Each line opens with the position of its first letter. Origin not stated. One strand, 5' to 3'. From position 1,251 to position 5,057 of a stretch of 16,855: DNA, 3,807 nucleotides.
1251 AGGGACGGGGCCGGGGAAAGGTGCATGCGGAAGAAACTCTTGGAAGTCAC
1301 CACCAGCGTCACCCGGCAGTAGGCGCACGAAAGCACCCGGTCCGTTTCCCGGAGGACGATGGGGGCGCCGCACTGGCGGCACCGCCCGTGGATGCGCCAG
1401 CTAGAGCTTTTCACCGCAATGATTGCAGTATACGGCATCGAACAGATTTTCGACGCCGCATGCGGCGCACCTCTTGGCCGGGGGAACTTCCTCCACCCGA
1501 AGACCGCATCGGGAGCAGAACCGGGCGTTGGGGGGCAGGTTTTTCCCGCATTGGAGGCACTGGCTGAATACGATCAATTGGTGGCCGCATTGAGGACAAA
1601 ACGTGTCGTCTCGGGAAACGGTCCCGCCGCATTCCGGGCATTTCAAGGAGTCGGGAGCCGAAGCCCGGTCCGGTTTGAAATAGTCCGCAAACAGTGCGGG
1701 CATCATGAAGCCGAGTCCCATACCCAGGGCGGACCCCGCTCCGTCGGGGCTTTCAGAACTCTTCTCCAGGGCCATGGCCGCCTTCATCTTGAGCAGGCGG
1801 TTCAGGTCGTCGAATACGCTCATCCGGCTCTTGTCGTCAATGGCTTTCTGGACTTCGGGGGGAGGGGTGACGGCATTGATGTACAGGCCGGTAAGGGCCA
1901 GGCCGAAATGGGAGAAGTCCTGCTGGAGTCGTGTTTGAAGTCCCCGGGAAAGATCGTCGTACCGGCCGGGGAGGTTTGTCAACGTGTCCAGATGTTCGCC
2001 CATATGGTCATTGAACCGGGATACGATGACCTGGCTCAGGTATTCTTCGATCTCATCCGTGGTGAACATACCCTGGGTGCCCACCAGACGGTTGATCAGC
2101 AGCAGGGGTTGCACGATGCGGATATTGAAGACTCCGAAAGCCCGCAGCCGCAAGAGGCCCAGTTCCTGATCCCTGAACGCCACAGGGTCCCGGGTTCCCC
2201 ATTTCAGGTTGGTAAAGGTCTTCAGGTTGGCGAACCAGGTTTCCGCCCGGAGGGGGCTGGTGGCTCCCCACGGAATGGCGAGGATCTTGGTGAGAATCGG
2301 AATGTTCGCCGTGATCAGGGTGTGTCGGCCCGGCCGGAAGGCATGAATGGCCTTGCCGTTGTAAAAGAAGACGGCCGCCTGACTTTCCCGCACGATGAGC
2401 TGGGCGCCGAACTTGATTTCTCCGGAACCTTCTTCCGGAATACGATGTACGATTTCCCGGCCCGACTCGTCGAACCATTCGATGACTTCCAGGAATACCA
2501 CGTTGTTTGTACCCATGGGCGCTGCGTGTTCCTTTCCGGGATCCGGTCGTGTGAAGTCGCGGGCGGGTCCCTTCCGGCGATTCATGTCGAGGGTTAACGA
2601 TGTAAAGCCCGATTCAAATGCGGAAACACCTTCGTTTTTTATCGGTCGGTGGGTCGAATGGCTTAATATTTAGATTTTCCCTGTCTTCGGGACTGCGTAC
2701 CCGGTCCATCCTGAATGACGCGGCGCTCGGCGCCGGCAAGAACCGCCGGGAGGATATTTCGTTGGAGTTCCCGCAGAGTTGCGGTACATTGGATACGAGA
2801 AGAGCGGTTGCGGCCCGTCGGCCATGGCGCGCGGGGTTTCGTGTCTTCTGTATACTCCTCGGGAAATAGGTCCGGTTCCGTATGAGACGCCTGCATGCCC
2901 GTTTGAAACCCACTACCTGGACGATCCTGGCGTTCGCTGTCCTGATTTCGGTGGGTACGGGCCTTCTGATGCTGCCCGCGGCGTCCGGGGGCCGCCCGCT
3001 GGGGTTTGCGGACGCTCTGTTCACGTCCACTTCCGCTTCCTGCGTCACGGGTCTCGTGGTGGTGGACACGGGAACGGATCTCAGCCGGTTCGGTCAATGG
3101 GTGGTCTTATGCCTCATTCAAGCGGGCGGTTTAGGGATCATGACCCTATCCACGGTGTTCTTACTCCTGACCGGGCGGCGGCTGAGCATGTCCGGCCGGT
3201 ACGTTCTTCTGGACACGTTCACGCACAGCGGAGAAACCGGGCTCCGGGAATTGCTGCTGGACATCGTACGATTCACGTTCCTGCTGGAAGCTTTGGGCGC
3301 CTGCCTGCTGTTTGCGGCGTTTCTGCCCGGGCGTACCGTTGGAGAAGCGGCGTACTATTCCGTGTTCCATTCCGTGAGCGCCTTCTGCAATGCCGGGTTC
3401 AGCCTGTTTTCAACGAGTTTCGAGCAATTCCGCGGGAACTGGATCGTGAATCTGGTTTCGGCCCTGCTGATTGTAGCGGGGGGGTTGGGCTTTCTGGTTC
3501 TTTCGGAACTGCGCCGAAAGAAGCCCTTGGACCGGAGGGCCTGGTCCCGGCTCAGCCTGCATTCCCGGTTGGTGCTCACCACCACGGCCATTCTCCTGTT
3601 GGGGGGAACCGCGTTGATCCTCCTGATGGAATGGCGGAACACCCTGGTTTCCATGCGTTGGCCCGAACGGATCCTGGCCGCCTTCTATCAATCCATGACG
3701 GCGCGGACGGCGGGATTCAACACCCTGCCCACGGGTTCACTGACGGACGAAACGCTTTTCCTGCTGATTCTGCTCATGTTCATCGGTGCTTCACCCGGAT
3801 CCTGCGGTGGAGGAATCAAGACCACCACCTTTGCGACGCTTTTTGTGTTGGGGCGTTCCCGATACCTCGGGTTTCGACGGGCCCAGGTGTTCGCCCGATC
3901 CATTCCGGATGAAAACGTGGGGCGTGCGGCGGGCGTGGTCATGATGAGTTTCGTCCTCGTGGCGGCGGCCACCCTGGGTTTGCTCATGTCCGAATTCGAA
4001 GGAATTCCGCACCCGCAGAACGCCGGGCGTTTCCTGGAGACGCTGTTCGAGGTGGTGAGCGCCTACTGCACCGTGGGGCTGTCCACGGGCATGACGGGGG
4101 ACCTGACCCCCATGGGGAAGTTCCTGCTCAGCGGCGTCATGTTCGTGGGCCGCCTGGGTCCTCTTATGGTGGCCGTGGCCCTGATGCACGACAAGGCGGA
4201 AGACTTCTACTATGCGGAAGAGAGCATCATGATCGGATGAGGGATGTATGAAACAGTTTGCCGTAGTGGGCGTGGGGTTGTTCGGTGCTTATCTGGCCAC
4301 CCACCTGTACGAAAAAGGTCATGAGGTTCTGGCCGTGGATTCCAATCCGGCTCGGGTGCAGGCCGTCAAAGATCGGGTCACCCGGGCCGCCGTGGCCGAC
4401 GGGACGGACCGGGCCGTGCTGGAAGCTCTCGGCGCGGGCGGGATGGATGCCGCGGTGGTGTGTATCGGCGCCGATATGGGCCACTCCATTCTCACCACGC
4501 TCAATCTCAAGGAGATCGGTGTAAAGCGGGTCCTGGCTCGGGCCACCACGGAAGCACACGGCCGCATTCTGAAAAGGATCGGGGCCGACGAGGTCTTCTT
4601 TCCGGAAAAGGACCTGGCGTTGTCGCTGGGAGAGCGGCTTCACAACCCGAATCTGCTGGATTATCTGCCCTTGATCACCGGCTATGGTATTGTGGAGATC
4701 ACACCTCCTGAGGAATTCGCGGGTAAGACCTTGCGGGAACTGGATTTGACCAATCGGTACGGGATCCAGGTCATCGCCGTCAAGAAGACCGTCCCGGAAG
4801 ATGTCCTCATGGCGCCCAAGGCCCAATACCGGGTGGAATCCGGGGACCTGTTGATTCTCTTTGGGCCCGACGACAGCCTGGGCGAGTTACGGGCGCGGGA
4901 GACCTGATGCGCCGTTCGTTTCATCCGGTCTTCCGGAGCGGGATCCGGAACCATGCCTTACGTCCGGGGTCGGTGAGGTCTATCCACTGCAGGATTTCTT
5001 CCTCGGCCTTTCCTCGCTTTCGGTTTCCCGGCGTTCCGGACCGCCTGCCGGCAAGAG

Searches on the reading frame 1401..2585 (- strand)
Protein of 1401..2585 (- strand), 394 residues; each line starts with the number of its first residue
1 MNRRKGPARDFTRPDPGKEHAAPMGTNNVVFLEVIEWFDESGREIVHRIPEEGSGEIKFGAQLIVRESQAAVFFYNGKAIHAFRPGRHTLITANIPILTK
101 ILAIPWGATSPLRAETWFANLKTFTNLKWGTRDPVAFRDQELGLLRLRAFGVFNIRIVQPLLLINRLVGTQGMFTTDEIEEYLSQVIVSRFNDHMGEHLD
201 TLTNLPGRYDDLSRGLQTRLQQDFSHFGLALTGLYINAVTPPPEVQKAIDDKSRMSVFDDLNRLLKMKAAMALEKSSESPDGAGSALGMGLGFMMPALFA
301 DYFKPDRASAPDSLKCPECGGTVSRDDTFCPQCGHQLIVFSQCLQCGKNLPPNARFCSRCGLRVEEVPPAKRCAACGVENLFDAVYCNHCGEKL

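Call 10: search_protein_families(library=pfam, proteins=[window:1401-2585:-], max_evalue=0.01)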
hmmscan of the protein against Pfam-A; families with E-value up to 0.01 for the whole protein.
window:1401-2585:- (394 aa): 12 families
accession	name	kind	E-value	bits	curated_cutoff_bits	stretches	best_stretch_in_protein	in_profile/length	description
PF13421.11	Band_7_1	-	3.4e-62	210.3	24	1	47-256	2-210/211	SPFH domain-Band 7 family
PF13240.11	Zn_Ribbon_1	-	2.9e-14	52.8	25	2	343-361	2-20/23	zinc-ribbon domain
PF12773.13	DZR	-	1.1e-13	51.6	27.3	1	316-361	1-45/45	Double zinc ribbon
PF13248.11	Zn_ribbon_3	-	1.7e-11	43.6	27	1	315-337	4-26/26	zinc-ribbon domain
PF01145.31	Band_7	-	1e-10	42.4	23.6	1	64-255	2-161/176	SPFH domain / Band 7 family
PF17032.10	Zn_ribbon_15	-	2.5e-09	38.3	28.9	1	313-334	52-73/73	zinc-ribbon family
PF24463.1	DUF7577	-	5e-07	29.7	28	2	314-337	3-26/27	Domain of unknown function (DUF7577)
PF18912.6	DZR_2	-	7.6e-06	26.1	27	1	315-360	9-55/56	Double zinc ribbon domain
PF24460.1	DUF7575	-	0.00018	21.2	28.5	0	312-337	2-27/28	Domain of unknown function (DUF7575)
PF07191.17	Zn_ribbon_6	-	0.00063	20.1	25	0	315-350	2-39/67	Double zinc ribbon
PF10571.15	UPF0547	-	0.0017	18.9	29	1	315-335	2-22/26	Uncharacterised protein family UPF0547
PF08271.17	Zn_Ribbon_TF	-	0.0053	16.7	29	1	315-336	2-28/43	TFIIB zinc-binding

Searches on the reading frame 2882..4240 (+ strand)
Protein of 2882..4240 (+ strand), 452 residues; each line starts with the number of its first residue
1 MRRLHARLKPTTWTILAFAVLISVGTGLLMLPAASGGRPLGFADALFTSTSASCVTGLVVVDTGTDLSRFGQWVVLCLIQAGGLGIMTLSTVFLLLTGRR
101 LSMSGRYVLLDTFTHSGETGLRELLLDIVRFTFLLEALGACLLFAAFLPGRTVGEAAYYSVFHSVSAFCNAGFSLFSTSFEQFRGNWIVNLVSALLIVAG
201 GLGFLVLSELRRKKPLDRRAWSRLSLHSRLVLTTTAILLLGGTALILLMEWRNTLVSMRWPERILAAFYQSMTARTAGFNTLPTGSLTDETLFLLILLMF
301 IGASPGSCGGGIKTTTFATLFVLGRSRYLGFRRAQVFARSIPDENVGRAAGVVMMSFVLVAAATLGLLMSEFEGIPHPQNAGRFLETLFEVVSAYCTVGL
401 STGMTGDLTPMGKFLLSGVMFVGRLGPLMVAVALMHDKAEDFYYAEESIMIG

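Call 10: search_protein_families(library=pfam, proteins=[window:2882-4240:+], max_evalue=0.01)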
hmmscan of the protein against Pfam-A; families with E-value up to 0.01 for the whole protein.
window:2882-4240:+ (452 aa): 1 family
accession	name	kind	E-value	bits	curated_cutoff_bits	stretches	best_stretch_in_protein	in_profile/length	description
PF02386.22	TrkH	-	1.2e-58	199.3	27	1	15-435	40-491/502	Cation transport protein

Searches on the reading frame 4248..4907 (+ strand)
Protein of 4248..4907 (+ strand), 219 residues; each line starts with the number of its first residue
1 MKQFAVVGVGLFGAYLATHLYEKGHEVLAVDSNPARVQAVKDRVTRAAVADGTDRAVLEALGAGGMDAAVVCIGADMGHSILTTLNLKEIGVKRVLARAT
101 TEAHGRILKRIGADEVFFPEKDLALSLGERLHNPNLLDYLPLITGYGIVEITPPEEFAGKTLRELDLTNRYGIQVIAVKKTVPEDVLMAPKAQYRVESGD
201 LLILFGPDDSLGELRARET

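Call 10: search_protein_families(library=pfam, proteins=[window:4248-4907:+], max_evalue=0.01)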
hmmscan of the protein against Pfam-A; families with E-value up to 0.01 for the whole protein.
window:4248-4907:+ (219 aa): 11 families
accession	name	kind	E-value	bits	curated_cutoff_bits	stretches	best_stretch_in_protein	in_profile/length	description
PF02254.24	TrkA_N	-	3.1e-26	92.4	23.8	1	4-119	1-116/116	TrkA-N domain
PF02080.26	TrkA_C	-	1.8e-12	47.4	27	1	149-216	4-68/71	TrkA-C domain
PF03446.21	NAD_binding_2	-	1.3e-05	25.7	21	1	4-75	2-65/161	NAD binding domain of 6-phosphogluconate dehydrogenase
PF02558.23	ApbA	-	2.8e-05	24.2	22.2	1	5-53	2-48/150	Ketopantoate reductase PanE/ApbA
PF00107.32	ADH_zinc_N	-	0.0001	22.7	31.8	0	8-77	1-71/129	Zinc-binding dehydrogenase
PF01370.27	Epimerase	-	0.00011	22.1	20.9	1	6-77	3-74/240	NAD dependent epimerase/dehydratase family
PF03721.20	UDPG_MGDP_dh_N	-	0.00012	22.1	27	1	4-44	3-43/187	UDP-glucose/GDP-mannose dehydrogenase family, NAD binding domain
PF02737.24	3HCDH_N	-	0.00019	21.9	22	1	4-47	2-45/180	3-hydroxyacyl-CoA dehydrogenase, NAD binding domain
PF03807.23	F420_oxidored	-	0.00028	21.8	21.6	1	4-52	2-48/94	NADP oxidoreductase coenzyme F420-dependent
PF01408.29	GFO_IDH_MocA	-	0.0018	19.4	24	1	3-85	2-82/120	Oxidoreductase family, NAD-binding Rossmann fold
PF01210.29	NAD_Gly3P_dh_N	-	0.002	18.6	23.1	1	5-48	3-46/158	NAD-dependent glycerol-3-phosphate dehydrogenase N-terminus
